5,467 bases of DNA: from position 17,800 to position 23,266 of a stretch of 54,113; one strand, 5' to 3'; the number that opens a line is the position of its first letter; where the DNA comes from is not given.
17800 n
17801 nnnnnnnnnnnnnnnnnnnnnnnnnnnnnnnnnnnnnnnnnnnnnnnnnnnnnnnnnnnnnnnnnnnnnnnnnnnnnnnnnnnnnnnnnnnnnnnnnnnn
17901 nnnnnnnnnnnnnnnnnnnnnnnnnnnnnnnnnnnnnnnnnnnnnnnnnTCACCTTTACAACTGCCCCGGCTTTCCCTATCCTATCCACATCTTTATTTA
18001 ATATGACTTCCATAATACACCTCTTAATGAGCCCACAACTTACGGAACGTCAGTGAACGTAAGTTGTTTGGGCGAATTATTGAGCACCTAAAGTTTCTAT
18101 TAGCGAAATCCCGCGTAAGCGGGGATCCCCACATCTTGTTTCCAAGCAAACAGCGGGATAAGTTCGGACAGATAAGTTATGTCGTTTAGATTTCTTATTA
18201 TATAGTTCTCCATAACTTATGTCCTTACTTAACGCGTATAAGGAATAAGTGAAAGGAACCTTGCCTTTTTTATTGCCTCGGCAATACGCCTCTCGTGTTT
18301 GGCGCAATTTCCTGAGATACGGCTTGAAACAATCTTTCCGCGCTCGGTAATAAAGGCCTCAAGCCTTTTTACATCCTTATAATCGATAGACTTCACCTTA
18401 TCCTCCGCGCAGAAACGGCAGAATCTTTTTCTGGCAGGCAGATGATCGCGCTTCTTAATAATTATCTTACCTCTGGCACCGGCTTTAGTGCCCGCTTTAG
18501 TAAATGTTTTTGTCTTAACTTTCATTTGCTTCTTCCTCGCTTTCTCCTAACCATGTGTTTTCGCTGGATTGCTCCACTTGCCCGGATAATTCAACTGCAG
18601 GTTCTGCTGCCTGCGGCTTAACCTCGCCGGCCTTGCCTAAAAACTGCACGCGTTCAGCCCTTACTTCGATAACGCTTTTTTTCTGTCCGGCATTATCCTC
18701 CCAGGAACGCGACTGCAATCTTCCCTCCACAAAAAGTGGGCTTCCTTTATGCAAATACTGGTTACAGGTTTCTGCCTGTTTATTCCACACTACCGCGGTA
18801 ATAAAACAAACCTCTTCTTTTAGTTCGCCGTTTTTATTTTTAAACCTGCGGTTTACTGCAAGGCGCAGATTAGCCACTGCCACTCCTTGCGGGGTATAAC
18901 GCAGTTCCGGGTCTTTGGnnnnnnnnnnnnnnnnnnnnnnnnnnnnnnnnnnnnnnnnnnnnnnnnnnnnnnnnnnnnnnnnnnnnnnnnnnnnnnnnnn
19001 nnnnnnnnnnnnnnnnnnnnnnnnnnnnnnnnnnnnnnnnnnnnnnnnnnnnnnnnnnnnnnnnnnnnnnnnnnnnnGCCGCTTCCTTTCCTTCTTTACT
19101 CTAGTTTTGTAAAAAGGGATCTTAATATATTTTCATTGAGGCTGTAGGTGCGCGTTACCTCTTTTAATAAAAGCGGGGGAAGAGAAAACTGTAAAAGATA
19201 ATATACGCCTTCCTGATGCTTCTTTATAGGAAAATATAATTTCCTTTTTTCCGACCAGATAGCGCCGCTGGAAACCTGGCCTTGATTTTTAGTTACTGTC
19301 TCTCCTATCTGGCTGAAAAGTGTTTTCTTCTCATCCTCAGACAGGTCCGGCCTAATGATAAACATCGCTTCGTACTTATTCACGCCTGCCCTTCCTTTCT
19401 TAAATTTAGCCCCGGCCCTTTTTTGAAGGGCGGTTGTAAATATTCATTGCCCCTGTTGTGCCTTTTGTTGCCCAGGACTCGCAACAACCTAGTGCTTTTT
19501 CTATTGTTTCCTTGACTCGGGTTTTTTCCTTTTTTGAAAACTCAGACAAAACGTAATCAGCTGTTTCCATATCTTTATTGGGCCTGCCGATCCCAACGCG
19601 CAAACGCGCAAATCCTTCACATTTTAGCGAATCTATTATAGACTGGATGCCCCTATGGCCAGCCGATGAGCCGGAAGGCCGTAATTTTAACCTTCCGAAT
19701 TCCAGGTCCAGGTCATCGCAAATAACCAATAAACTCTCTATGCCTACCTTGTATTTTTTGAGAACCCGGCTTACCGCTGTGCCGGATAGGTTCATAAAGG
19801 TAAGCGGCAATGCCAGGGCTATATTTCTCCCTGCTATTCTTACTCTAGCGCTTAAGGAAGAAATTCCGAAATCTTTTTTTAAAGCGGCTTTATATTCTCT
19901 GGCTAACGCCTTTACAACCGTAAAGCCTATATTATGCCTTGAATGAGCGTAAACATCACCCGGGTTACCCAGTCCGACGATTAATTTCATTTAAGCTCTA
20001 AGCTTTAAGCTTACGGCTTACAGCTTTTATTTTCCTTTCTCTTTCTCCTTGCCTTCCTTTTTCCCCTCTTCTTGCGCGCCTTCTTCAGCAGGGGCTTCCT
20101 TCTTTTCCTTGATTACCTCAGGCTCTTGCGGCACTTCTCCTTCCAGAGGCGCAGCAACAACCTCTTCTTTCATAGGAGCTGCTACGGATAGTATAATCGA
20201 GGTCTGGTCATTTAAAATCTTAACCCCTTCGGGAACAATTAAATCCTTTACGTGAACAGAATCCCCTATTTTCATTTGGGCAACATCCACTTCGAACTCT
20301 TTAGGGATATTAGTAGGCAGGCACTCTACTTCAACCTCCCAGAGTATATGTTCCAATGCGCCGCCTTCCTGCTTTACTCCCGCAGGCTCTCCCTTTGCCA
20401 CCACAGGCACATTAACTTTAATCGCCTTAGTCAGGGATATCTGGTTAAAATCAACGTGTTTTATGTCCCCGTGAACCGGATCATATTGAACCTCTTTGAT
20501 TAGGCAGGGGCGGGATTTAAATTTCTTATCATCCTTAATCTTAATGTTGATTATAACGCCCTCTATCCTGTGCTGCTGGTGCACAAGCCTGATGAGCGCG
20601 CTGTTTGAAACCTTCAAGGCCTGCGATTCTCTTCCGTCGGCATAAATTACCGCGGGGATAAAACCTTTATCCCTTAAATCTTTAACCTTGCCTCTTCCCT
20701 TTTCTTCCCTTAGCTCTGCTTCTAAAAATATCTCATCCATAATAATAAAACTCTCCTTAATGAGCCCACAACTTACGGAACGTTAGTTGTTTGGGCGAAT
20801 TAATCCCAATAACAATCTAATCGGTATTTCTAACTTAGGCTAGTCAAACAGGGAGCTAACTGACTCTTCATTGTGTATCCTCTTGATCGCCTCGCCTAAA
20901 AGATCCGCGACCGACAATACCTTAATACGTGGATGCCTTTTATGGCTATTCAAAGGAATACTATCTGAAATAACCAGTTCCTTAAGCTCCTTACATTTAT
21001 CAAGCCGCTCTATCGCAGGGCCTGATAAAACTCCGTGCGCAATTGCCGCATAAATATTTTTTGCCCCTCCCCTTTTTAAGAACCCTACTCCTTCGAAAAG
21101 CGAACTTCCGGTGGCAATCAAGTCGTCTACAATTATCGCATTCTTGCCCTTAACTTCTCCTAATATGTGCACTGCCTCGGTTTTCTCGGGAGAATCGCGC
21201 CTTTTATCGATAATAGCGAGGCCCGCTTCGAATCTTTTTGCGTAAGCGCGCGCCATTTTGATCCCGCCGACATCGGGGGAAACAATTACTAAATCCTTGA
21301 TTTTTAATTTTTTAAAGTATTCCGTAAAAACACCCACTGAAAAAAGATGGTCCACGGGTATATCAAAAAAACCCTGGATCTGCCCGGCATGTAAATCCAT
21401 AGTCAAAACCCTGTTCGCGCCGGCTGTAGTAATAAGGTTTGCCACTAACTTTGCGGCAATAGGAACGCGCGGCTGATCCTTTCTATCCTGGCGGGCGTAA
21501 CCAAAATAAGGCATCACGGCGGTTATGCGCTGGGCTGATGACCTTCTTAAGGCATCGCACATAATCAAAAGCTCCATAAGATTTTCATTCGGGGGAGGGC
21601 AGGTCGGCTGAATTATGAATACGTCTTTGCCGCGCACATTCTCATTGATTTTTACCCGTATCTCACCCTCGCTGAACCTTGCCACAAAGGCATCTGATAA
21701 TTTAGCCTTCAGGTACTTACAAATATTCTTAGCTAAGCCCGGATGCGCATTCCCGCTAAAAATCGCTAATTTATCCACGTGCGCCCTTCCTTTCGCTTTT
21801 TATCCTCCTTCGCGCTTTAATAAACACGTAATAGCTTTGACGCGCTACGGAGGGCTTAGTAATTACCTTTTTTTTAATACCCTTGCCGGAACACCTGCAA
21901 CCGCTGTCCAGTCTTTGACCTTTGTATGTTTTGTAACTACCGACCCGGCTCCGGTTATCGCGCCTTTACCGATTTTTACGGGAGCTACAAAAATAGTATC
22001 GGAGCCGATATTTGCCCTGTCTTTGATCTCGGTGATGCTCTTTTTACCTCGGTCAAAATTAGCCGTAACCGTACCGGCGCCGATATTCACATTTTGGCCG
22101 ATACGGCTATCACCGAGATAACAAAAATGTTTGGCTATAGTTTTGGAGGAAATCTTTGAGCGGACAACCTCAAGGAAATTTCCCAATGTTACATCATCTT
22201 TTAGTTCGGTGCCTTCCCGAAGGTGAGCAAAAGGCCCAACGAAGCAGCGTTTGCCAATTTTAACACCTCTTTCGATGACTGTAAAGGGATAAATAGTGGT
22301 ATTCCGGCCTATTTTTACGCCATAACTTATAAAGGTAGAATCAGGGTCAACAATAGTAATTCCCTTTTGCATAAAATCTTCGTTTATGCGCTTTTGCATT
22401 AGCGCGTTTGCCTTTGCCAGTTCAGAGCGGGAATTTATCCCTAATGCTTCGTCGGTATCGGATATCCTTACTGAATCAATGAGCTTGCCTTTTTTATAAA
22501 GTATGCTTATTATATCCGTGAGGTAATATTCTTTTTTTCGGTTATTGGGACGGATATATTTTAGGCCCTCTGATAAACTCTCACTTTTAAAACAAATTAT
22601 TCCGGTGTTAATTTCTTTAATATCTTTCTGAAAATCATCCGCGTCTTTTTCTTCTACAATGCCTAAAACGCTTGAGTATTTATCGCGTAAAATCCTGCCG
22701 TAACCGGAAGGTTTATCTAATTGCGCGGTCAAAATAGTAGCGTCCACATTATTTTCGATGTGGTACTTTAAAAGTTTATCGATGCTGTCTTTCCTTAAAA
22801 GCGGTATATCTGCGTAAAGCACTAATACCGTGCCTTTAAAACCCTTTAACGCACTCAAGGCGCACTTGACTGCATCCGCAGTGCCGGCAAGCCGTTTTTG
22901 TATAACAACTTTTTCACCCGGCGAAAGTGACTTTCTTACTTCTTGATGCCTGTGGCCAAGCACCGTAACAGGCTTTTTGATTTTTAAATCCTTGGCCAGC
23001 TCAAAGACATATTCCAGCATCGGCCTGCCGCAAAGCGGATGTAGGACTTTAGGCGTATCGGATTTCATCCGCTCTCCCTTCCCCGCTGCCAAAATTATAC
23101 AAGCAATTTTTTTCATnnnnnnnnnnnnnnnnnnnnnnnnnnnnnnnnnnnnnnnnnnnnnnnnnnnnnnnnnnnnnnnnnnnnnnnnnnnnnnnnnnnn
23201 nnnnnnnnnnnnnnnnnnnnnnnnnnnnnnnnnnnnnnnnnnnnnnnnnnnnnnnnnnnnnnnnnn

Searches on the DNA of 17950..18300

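Call 24: search_rna_families(source=window, start=17950, end=18300, threshold=evalue, max_evalue=10)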
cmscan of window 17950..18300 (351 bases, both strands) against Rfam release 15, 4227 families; matches with E-value up to 10: 1.
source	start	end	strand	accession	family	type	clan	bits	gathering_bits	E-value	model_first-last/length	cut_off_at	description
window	18105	18226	-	RF00195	RsmY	Gene; sRNA;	CL00106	13.1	57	0.56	1-121/121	no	RsmY RNA family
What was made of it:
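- On Any Rfam 15 RNA family: Only a chance-level RsmY hit (E 0.56) in an E-value scan of one composite (call 24).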

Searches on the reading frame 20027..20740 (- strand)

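Call 5: search_protein_families(library=pfam, proteins=[window:20027-20740:-])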
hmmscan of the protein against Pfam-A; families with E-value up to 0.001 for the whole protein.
window:20027-20740:- (237 aa): 2 families
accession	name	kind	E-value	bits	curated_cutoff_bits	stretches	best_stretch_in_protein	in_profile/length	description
PF14693.11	Ribosomal_TL5_C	-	1.8e-29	102.4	27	1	107-189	2-83/84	Ribosomal protein TL5, C-terminal domain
PF01386.24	Ribosomal_L25p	-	2.8e-21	76.2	23.6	1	6-98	1-82/82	Ribosomal L25p family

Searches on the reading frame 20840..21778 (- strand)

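Call 5: search_protein_families(library=pfam, proteins=[window:20840-21778:-])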
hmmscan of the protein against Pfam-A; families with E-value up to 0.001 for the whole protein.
window:20840-21778:- (312 aa): 3 families
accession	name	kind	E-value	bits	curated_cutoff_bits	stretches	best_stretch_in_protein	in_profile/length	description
PF13793.12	Pribosyltran_N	-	1.1e-55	186.9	25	1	5-120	2-117/117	N-terminal domain of ribose phosphate pyrophosphokinase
PF14572.12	Pribosyl_synth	-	1.7e-26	93.8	27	1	201-311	73-183/184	Phosphoribosyl synthetase-associated domain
PF00156.33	Pribosyltran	-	8.8e-18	64.5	26.3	1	153-253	21-129/158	Phosphoribosyl transferase domain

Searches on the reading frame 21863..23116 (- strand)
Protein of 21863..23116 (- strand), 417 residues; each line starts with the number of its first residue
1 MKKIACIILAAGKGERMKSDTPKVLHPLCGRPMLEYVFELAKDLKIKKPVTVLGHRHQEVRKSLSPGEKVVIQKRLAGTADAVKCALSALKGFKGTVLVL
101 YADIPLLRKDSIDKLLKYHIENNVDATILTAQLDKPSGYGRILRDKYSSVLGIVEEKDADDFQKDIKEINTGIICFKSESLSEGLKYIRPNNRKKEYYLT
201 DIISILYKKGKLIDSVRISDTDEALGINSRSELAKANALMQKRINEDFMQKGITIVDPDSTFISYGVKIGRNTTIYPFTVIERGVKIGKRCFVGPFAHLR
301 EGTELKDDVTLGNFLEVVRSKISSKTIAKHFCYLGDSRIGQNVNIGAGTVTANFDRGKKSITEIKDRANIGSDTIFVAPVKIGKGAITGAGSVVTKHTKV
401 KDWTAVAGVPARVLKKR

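Call 6: search_protein_families(library=pfam, proteins=[window:21863-23116:-])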
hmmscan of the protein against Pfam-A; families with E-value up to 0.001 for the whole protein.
window:21863-23116:- (417 aa): 7 families
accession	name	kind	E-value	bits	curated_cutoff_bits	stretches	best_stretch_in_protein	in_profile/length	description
PF00132.30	Hexapep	-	3.2e-24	84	27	3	266-299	1-34/36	Bacterial transferase hexapeptide (six repeats)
PF12804.13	NTP_transf_3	-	3e-19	70.2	27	1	6-132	1-124/160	MobA-like NTP transferase domain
PF00483.29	NTP_transferase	-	4e-17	63.1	21.2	1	7-212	3-215/245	Nucleotidyl transferase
PF01128.25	IspD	-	1.7e-12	48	27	1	5-130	2-127/221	2-C-methyl-D-erythritol 4-phosphate cytidylyltransferase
PF14602.12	Hexapep_2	-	1.6e-11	44.1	27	0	366-396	6-34/34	Hexapeptide repeat of succinyl-transferase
PF02348.25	CTP_transf_3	-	1.7e-07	31.8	22.6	1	5-133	1-129/217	Cytidylyltransferase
PF25084.1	LbH_EIF2B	-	2.5e-06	27.9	54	1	260-349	15-103/105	EIF2B subunit epsilon LbH domain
